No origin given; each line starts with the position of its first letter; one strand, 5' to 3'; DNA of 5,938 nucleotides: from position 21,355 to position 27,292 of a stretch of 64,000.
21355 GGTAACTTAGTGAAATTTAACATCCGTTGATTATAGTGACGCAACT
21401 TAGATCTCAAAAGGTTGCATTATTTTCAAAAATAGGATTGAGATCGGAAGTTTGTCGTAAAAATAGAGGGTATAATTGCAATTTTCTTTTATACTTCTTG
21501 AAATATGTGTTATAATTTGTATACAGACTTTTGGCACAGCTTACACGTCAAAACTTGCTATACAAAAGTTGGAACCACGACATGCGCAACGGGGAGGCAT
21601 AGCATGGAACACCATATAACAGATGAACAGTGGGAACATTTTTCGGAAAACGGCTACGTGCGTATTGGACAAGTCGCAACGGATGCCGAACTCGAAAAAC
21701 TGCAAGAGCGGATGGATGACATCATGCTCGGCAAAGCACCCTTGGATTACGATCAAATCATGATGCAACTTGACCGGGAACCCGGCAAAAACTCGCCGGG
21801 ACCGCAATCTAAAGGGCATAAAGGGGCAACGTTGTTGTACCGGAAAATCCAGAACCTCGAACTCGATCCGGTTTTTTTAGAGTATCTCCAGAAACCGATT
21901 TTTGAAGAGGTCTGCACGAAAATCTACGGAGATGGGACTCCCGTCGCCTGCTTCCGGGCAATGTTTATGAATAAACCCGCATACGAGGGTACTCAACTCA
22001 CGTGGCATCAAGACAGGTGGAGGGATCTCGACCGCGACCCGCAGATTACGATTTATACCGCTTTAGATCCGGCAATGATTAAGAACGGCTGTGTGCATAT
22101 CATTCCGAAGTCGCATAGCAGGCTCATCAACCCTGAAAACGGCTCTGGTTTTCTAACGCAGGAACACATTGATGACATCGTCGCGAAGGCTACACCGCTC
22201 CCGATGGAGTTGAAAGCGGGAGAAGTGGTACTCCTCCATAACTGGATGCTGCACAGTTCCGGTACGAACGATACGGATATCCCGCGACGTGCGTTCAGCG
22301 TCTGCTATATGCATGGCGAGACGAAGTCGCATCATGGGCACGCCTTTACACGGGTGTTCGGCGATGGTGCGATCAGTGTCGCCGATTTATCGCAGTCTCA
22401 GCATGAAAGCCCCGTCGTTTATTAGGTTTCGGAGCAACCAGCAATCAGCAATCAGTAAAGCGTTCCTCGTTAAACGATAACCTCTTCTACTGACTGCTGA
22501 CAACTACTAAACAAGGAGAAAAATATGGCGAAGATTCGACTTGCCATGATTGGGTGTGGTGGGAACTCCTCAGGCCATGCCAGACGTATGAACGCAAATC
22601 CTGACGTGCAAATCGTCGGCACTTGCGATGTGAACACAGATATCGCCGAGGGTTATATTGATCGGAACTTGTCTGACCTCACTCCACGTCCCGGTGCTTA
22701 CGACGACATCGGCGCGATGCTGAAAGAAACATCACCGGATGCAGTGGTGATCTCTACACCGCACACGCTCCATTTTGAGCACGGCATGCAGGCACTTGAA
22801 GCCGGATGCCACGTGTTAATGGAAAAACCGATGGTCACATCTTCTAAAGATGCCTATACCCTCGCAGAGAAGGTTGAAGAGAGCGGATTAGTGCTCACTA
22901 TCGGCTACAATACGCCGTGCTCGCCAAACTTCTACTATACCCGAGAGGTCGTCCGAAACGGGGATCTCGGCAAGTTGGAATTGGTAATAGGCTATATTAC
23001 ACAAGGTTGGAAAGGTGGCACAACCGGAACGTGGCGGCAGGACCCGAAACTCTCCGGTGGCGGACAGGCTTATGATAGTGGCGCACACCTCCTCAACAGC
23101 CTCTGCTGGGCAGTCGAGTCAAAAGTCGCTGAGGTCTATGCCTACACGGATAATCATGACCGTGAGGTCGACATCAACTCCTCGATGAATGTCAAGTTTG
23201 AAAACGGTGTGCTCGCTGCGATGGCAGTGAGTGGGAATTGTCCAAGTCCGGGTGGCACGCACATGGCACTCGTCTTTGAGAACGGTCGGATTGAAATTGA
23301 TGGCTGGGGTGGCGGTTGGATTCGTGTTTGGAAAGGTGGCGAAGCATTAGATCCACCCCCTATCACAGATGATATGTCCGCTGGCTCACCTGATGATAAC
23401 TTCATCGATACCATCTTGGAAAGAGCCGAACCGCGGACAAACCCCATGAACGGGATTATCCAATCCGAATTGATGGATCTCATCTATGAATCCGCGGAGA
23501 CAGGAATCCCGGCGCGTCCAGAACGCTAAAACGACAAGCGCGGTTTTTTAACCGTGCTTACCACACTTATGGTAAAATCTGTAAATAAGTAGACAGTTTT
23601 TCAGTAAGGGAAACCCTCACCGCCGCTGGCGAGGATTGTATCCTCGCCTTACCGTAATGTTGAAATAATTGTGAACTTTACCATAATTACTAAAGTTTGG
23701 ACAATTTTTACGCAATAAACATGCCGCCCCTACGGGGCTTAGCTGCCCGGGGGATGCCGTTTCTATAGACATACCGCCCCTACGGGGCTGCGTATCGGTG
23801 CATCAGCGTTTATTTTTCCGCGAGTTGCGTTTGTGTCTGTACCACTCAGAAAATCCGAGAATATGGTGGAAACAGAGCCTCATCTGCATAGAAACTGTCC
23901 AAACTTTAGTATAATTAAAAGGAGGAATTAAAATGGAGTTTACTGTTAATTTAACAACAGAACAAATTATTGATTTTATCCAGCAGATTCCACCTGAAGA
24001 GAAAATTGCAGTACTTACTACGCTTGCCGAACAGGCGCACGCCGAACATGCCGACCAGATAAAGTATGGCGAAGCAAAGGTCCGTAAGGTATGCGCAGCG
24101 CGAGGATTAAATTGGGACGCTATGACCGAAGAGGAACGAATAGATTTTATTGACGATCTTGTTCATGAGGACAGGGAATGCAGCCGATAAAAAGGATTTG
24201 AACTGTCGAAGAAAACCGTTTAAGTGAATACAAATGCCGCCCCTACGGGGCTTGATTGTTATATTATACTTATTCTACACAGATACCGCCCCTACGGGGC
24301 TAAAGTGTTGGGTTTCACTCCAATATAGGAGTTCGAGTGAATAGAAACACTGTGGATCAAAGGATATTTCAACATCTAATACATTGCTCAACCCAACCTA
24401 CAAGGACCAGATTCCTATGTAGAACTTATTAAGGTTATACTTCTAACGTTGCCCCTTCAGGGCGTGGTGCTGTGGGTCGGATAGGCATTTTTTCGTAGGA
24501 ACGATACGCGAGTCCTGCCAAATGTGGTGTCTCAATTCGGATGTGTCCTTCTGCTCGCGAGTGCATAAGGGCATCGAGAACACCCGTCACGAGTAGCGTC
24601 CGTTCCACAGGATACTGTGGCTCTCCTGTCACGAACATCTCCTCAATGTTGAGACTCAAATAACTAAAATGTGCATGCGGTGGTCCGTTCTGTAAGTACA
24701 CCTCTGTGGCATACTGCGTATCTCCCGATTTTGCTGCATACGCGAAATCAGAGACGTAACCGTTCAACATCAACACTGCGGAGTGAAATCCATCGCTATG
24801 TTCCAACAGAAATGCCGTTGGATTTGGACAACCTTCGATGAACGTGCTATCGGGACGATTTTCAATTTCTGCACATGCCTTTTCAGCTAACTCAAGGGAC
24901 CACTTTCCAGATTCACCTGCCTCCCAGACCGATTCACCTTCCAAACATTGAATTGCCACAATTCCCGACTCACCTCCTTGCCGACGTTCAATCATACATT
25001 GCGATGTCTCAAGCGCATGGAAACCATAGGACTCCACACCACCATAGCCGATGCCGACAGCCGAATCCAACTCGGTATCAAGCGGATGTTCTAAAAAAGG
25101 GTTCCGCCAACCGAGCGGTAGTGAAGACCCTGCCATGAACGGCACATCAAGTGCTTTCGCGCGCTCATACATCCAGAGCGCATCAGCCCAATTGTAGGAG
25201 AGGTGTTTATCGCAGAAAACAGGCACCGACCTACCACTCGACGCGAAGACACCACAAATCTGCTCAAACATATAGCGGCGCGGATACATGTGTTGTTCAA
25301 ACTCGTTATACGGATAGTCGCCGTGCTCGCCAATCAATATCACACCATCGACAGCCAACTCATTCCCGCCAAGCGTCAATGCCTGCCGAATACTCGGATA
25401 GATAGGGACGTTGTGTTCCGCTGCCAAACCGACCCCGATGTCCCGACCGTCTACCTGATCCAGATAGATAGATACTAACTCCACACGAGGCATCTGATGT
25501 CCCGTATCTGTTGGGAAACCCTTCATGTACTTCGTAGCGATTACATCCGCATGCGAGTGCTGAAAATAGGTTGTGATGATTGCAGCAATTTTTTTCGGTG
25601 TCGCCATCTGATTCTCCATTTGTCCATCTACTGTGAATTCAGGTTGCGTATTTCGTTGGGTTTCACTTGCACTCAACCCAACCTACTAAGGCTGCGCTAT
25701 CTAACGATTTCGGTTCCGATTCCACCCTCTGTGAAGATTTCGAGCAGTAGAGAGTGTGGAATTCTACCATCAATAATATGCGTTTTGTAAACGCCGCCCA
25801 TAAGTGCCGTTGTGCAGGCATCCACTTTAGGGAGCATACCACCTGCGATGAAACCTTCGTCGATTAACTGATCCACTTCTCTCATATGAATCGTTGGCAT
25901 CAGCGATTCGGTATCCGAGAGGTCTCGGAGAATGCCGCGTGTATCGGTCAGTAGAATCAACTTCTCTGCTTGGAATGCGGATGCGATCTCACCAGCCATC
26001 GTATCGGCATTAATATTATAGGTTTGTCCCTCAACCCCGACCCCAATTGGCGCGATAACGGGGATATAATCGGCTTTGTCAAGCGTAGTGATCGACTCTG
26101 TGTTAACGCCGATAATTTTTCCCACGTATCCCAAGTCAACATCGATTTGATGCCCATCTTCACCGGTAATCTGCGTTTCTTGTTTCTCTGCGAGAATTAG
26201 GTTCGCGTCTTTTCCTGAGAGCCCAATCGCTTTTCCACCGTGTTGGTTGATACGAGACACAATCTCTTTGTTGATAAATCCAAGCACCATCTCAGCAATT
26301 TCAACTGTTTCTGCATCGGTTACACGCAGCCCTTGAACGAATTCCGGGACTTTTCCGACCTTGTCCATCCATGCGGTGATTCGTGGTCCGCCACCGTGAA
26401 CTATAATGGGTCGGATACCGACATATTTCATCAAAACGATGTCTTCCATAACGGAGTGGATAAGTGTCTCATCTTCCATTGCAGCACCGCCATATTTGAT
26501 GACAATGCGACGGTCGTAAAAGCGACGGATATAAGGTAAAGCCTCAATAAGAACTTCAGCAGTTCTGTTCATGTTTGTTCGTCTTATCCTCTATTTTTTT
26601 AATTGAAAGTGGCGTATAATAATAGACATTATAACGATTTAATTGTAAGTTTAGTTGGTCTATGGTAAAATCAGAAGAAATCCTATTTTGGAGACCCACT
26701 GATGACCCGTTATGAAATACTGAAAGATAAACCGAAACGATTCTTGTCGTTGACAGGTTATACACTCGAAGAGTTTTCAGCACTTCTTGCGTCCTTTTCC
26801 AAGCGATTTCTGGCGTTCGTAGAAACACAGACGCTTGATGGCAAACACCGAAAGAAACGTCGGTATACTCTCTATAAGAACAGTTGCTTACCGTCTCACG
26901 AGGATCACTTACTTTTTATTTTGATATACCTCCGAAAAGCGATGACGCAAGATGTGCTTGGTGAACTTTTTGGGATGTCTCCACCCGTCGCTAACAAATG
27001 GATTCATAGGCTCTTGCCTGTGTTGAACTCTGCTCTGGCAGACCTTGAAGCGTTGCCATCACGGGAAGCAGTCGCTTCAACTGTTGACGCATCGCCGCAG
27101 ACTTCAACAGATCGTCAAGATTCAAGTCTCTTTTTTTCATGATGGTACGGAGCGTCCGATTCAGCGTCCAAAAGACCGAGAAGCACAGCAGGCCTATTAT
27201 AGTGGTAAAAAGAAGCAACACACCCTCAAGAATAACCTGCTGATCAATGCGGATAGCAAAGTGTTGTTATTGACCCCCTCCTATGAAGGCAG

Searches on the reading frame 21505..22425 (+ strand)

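Call 54: search_protein_families(library=pfam, proteins=[window:21505-22425:+], max_evalue=0.001)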
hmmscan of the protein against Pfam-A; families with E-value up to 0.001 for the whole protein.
window:21505-22425:+ (306 aa): 1 family
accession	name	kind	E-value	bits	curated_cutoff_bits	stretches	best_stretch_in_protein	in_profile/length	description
PF05721.19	PhyH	-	7.1e-25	89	22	1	46-263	1-213/213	Phytanoyl-CoA dioxygenase (PhyH)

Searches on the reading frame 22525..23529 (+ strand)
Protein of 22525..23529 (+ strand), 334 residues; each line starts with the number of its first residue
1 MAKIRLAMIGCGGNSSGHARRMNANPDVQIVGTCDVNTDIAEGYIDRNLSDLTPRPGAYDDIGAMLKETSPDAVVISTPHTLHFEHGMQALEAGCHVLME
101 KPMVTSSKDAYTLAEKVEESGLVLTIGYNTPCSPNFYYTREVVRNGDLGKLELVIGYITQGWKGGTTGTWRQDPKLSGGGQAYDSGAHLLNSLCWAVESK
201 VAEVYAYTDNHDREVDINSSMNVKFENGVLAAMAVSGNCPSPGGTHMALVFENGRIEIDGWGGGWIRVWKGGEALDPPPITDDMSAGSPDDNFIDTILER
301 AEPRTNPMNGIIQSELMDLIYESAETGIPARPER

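Call 54: search_protein_families(library=pfam, proteins=[window:22525-23529:+], max_evalue=0.001)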
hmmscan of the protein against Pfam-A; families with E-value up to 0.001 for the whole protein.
window:22525-23529:+ (334 aa): 3 families
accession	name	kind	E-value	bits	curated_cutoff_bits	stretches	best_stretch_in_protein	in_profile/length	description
PF01408.29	GFO_IDH_MocA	-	1.6e-23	84.1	24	1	4-128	1-120/120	Oxidoreductase family, NAD-binding Rossmann fold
PF22725.1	GFO_IDH_MocA_C3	-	9.5e-21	74.5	27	1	139-257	4-124/124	GFO/IDH/MocA C-terminal domain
PF02894.22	GFO_IDH_MocA_C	-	8.8e-11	42.4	22.9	1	140-327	1-213/218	Oxidoreductase family, C-terminal alpha/beta domain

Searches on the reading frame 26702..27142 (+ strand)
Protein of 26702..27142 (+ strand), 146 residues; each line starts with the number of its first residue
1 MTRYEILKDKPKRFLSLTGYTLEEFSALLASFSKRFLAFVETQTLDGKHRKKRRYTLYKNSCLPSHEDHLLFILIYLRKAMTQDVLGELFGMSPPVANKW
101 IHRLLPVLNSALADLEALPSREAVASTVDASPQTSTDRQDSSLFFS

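Call 84: search_protein_families(library=pfam, proteins=[window:26702-27142:+], max_evalue=0.001)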
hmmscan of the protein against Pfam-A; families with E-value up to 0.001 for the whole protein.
window:26702-27142:+ (146 aa): 1 family
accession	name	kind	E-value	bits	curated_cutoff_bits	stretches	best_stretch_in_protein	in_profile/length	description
PF13613.12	HTH_Tnp_4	-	2.7e-11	43.3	27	1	62-112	2-51/53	Helix-turn-helix of DDE superfamily endonuclease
